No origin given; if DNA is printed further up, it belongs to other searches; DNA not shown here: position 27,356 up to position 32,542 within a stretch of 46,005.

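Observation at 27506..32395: Sec-secreted haem peroxidase of the animal-peroxidase superfamily fused to RTX repeats, in an actinobacterial (monoderm) context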

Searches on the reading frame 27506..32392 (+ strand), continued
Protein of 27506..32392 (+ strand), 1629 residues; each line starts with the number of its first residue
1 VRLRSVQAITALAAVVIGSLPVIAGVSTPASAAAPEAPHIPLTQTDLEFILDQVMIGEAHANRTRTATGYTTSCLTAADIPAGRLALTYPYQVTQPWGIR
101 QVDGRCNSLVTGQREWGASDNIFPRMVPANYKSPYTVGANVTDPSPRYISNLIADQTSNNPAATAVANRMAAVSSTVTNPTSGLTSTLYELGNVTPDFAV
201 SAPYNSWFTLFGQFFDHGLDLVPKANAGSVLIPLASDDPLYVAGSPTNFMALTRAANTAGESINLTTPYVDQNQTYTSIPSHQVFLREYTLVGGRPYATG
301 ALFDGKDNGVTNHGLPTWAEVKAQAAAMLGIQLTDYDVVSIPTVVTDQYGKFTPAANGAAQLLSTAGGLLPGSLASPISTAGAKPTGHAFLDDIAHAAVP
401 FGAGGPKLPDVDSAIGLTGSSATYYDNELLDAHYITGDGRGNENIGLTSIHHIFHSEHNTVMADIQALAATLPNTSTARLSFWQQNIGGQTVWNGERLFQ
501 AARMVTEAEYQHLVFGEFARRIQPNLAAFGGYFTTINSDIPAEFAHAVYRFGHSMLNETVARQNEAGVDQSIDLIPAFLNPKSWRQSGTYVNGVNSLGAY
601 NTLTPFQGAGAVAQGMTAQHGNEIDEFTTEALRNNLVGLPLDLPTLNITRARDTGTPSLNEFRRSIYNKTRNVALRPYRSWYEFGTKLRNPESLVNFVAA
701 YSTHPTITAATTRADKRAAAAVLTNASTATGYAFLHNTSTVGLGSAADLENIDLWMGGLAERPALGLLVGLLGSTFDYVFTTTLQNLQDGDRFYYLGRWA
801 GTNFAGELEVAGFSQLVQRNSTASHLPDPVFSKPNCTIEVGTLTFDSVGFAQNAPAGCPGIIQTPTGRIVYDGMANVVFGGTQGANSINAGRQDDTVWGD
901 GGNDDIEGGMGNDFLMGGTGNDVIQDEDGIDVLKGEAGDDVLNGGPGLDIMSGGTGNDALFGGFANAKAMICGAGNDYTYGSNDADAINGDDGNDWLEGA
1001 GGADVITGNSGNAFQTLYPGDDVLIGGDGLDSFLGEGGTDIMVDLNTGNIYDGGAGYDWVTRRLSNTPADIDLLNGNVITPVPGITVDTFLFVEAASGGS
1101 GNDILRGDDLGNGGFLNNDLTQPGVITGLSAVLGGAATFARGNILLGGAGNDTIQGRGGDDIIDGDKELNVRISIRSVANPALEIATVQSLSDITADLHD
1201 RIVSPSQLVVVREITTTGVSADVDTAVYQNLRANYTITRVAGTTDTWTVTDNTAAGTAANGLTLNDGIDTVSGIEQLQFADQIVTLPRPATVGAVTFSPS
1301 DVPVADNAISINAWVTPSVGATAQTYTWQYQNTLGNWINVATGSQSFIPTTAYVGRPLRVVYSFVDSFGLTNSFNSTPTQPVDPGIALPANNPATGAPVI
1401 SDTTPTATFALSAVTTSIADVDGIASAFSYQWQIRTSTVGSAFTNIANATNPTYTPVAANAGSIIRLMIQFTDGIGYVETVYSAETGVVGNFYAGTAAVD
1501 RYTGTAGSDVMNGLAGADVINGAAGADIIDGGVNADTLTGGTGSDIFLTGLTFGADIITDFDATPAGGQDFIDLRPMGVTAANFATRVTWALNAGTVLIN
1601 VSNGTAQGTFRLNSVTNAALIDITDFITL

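Call 10: find_encoding_contigs(protein=P0001, flank=3000, max_places=4)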
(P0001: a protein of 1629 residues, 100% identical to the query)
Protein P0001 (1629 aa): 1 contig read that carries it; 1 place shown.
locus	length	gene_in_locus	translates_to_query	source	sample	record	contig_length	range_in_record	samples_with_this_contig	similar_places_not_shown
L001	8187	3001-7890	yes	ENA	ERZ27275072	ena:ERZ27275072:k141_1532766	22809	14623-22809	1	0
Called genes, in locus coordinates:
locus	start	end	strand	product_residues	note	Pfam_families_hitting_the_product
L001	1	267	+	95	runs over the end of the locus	PF02597:ThiS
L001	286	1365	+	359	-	PF25199:nSTAND_NTPase5 (weak), PF00142:Fer4_NifH, PF01656:CbiA, PF02374:ArsA_ATPase (weak), PF06564:CBP_BcsQ, PF07015:VirC1 (faint), PF10609:ParA, PF13614:AAA_31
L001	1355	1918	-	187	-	PF02224:Cytidylate_kin (faint), PF13238:AAA_18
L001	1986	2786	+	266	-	PF00106:adh_short, PF08659:KR (faint), PF13561:adh_short_C2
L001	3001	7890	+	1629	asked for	PF03098:An_peroxidase, PF00353:HemolysinCabind (weak)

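Call 11: find_encoding_contigs(protein=P0002, flank=10000, max_places=4)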
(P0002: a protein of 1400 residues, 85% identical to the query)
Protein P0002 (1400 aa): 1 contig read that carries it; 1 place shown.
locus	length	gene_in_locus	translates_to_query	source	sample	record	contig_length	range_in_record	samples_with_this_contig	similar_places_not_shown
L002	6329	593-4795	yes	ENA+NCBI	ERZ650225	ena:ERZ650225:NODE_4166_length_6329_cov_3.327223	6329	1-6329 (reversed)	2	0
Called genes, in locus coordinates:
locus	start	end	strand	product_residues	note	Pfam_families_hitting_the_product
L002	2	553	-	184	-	?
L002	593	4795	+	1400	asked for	PF03098:An_peroxidase, PF00353:HemolysinCabind (weak)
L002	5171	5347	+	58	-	PF04964:Flp_Fap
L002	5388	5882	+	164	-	PF07811:TadE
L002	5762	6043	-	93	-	-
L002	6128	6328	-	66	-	?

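Call 28: find_encoding_contigs(protein=P0006, flank=10000, max_places=2)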
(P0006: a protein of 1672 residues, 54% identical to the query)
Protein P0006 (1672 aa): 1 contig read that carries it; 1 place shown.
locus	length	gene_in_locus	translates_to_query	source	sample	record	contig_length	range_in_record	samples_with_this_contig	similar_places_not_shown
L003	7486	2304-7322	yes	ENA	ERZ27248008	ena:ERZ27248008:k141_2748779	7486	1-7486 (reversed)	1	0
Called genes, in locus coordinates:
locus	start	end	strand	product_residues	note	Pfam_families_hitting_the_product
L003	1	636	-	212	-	?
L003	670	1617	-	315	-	-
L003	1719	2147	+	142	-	PF00581:Rhodanese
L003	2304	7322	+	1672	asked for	PF03098:An_peroxidase, PF00353:HemolysinCabind (weak), PF05345:He_PIG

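Call 29: find_encoding_contigs(protein=P0061, flank=10000, max_places=2)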
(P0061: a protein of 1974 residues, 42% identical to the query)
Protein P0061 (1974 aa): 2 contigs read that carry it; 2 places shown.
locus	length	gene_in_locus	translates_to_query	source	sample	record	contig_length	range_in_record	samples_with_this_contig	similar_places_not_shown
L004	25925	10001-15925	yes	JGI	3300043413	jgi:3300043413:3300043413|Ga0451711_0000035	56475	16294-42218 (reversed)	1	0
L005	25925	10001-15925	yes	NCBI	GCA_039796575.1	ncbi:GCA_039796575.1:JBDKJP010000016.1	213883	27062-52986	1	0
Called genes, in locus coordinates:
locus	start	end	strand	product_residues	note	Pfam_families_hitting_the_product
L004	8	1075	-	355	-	PF00294:PfkB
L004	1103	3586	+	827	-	PF17900:Peptidase_M1_N, PF01433:Peptidase_M1, PF11838:ERAP1_C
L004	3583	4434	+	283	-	PF02668:TauD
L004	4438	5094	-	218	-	PF09968:DUF2202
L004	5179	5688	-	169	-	-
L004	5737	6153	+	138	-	PF08818:DUF1801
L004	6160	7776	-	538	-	PF00501:AMP-binding, PF13193:AMP-binding_C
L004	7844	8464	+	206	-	PF00702:Hydrolase, PF12710:HAD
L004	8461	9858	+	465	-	PF00144:Beta-lactamase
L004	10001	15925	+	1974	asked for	PF03098:An_peroxidase, PF00353:HemolysinCabind, PF07610:DUF1573 (weak), PF22073:Cep192_D4 (faint), PF22544:HYDIN_VesB_CFA65-like_Ig (weak), PF00353:HemolysinCabind (weak)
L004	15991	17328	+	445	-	PF07730:HisKA_3 (weak), PF02518:HATPase_c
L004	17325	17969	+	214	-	PF00072:Response_reg, PF08281:Sigma70_r4_2 (weak), PF00196:GerE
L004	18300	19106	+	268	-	PF00486:Trans_reg_C, PF03704:BTAD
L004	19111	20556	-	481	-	PF00732:GMC_oxred_N, PF00890:FAD_binding_2 (weak), PF01266:DAO (weak), PF05834:Lycopene_cycl (weak), PF13450:NAD_binding_8 (weak), PF05199:GMC_oxred_C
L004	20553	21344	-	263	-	PF20434:BD-FAE, PF07859:Abhydrolase_3, PF12697:Abhydrolase_6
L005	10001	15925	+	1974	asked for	PF03098:An_peroxidase, PF00353:HemolysinCabind, PF07610:DUF1573 (weak), PF22073:Cep192_D4 (faint), PF22544:HYDIN_VesB_CFA65-like_Ig (weak), PF00353:HemolysinCabind (weak)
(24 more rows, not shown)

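Call 30: find_encoding_contigs(protein=P0074, flank=10000, max_places=2)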
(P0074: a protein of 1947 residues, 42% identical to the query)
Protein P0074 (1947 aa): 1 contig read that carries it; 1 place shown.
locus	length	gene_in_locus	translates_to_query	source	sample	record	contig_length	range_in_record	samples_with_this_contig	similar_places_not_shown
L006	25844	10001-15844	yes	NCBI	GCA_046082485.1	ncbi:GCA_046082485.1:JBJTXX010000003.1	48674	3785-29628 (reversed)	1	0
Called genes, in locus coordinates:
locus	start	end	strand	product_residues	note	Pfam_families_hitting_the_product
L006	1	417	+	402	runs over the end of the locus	PF02771:Acyl-CoA_dh_N, PF02770:Acyl-CoA_dh_M, PF00441:Acyl-CoA_dh_1, PF08028:Acyl-CoA_dh_2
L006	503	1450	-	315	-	PF01297:ZnuA (weak)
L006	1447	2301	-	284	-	PF00950:ABC-3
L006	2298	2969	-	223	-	PF00005:ABC_tran, PF02463:SMC_N (faint), PF13304:AAA_21 (faint)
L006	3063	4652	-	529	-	PF19830:DUF6311 (weak)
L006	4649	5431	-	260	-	-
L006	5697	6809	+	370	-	PF01497:Peripla_BP_2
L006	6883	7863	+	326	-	PF01032:FecCD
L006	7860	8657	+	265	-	PF02463:SMC_N (faint), PF13191:AAA_16 (weak), PF00005:ABC_tran, PF13304:AAA_21 (faint), PF13671:AAA_33 (faint)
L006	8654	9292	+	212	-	PF01965:DJ-1_PfpI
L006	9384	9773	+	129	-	PF10013:DUF2256, PF11625:DUF3253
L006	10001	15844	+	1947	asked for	PF03098:An_peroxidase, PF00353:HemolysinCabind (weak), PF22544:HYDIN_VesB_CFA65-like_Ig (weak), PF00353:HemolysinCabind (weak)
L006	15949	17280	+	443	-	PF07730:HisKA_3, PF02518:HATPase_c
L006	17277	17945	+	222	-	PF00072:Response_reg, PF00196:GerE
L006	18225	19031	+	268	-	PF00486:Trans_reg_C, PF03704:BTAD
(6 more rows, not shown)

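Call 31: find_encoding_contigs(protein=P0051, flank=10000, max_places=2)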
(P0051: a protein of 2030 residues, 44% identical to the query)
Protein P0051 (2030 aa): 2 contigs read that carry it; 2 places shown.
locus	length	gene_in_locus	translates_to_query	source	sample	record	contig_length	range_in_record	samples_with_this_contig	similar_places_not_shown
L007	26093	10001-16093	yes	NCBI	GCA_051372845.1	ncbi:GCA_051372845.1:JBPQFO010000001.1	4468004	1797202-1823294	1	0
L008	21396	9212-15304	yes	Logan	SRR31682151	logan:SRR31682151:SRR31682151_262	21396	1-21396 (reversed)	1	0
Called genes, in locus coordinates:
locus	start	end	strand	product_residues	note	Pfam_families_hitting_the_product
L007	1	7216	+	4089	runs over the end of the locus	PF03098:An_peroxidase, PF00353:HemolysinCabind (weak), PF03098:An_peroxidase, PF00353:HemolysinCabind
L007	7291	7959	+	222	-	PF00072:Response_reg, PF00196:GerE, PF08281:Sigma70_r4_2 (weak)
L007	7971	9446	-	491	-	PF07730:HisKA_3 (weak), PF13581:HATPase_c_2 (faint), PF02518:HATPase_c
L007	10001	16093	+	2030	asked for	PF03098:An_peroxidase, PF00353:HemolysinCabind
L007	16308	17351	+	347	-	PF09935:DUF2167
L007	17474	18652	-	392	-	PF05762:VWA_CoxE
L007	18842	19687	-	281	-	PF00158:Sigma54_activat (faint), PF07724:AAA_2, PF13401:AAA_22 (weak), PF00004:AAA, PF07728:AAA_5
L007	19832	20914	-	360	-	PF05359:DUF748, PF13116:YhdP (weak), PF05359:DUF748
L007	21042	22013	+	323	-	PF00291:PALP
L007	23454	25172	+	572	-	PF20423:AceK_regulatory, PF06315:AceK_kinase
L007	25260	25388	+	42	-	-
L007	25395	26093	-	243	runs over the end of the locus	PF00753:Lactamase_B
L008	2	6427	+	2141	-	?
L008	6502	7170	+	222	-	PF00072:Response_reg, PF00196:GerE, PF08281:Sigma70_r4_2 (weak)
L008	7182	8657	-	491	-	PF07730:HisKA_3 (weak), PF13581:HATPase_c_2 (faint), PF02518:HATPase_c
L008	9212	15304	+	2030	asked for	PF03098:An_peroxidase, PF00353:HemolysinCabind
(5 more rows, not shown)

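Call 32: find_related_loci(query=window:27506-32392:+, collection=genome_contigs, flank=10000)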
Query window:27506-32392:+ (1629 aa) in genome_contigs; peptide patterns used: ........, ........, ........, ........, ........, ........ (x = any residue, [..] = any of these).
600 stretches matched a pattern (row limit reached: there are more); 581 encode a relative of the query (tblastn E <= 1e-3); the best 80 are kept; 79 distinct loci.
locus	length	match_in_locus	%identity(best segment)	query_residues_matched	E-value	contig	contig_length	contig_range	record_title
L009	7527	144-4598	44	32-1562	0e+0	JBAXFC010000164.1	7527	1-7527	MAG: Chloroflexota bacterium isolate ELA261 MAG261_164, whole genome shotgun sequence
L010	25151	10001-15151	43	42-1626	0e+0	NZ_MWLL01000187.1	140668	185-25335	Kineosporia sp. R_H_3 ECOMGDLI_187, whole genome shotgun sequence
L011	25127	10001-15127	41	29-1547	0e+0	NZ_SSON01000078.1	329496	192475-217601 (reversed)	Pseudomonas sp. BN102 792, whole genome shotgun sequence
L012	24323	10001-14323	44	46-1483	0e+0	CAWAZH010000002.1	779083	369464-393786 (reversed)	MAG: uncultured Actinomycetes bacterium isolate MFD04212.bin.1.195 genome assembly, contig: contig_145, whole genome sho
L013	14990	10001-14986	41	43-1547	0e+0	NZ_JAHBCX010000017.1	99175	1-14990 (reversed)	Pseudomonas sp. GL-B-12 NODE_25, whole genome shotgun sequence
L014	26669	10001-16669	40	40-1605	0e+0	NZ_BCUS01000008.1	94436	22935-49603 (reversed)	Variovorax boronicumulans NBRC 103145, whole genome shotgun sequence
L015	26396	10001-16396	40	40-1627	0e+0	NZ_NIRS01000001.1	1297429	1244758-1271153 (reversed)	Pseudomonas laurylsulfatiphila strain AP3_16 contig1, whole genome shotgun sequence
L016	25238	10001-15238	42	36-1589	0e+0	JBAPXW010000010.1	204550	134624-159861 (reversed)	MAG: Leclercia sp. isolate MFD00208_ilm_asm_bin2 k127_287930, whole genome shotgun sequence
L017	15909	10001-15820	41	13-1588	0e+0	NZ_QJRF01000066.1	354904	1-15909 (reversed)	Pseudomonas taiwanensis strain xwS3 296, whole genome shotgun sequence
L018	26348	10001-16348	40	1-1626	0e+0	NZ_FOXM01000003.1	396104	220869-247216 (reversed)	Geopseudomonas sagittaria strain JCM 18195, whole genome shotgun sequence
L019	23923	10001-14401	42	1-1411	0e+0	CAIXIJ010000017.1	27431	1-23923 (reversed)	MAG: uncultured Acidimicrobiaceae bacterium isolate Ja1_bin-4102 genome assembly, contig: bin-4102:017/150, whole genome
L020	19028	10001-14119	44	42-1550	0e+0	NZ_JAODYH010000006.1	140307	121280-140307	Acidovorax bellezanensis strain Be4 Be4-N0239_trimmed_contig_6, whole genome shotgun sequence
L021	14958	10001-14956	40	22-1550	0e+0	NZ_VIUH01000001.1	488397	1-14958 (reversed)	Pseudomonas sp. SJZ079 Ga0314245_101, whole genome shotgun sequence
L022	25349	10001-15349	41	36-1604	0e+0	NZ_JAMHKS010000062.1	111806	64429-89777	Leclercia tamurae strain H6S3 NODE_17_length_111806_cov_73.258177, whole genome shotgun sequence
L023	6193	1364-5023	46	96-1286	0e+0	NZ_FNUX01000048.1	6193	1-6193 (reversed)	Nitrosomonas ureae strain Nm13, whole genome shotgun sequence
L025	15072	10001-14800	41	27-1558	0e+0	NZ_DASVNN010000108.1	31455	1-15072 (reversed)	MAG: Ramlibacter sp. isolate SMAG_U3128 k141_76626, whole genome shotgun sequence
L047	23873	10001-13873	43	22-1284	0e+0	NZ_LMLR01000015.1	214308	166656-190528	Arthrobacter sp. Leaf69 contig_7, whole genome shotgun sequence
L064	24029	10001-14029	42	7-1331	0e+0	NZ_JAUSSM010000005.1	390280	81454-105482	Arthrobacter oryzae strain CC159 Ga0466895_05, whole genome shotgun sequence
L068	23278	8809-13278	40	27-1461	0e+0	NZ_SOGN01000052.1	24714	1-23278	Cryobacterium cheniae strain TMT2-48-2 C468, whole genome shotgun sequence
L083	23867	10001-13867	43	22-1284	0e+0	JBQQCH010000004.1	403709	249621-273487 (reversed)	Pseudarthrobacter sp. 1C304 contig_4, whole genome shotgun sequence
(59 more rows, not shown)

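Call 55: find_related_loci(query=window:27506-32392:+, collection=metagenome_contigs, flank=8000)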
Query window:27506-32392:+ (1629 aa) in metagenome_contigs; peptide patterns used: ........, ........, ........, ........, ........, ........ (x = any residue, [..] = any of these).
600 stretches matched a pattern (row limit reached: there are more); 563 encode a relative of the query (tblastn E <= 1e-3); the best 80 are kept; 80 distinct loci.
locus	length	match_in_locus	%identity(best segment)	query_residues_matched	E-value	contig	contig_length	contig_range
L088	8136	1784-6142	43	2-1570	0e+0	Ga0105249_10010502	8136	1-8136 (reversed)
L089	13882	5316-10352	42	42-1594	0e+0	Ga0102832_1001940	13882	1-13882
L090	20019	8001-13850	42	40-1626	0e+0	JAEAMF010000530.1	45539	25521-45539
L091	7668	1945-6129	44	2-1414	0e+0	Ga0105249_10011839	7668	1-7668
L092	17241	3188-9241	44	46-1626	0e+0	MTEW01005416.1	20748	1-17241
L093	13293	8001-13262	40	40-1547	0e+0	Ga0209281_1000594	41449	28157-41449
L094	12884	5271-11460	44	43-1626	0e+0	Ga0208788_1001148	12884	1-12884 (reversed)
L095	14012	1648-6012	44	24-1489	0e+0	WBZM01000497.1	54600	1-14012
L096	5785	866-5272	42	23-1439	0e+0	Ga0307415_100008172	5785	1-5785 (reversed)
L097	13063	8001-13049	40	1-1569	0e+0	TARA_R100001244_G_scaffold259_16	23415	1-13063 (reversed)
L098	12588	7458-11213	46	7-1287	0e+0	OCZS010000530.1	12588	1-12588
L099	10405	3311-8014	45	42-1574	0e+0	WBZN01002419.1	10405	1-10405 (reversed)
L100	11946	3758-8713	45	42-1572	0e+0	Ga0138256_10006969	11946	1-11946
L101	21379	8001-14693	40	40-1608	0e+0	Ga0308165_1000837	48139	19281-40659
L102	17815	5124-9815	44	42-1574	0e+0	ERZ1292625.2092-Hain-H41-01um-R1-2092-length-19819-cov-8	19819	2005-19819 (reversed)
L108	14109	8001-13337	42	40-1558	0e+0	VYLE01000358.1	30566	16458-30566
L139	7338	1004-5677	40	34-1558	0e+0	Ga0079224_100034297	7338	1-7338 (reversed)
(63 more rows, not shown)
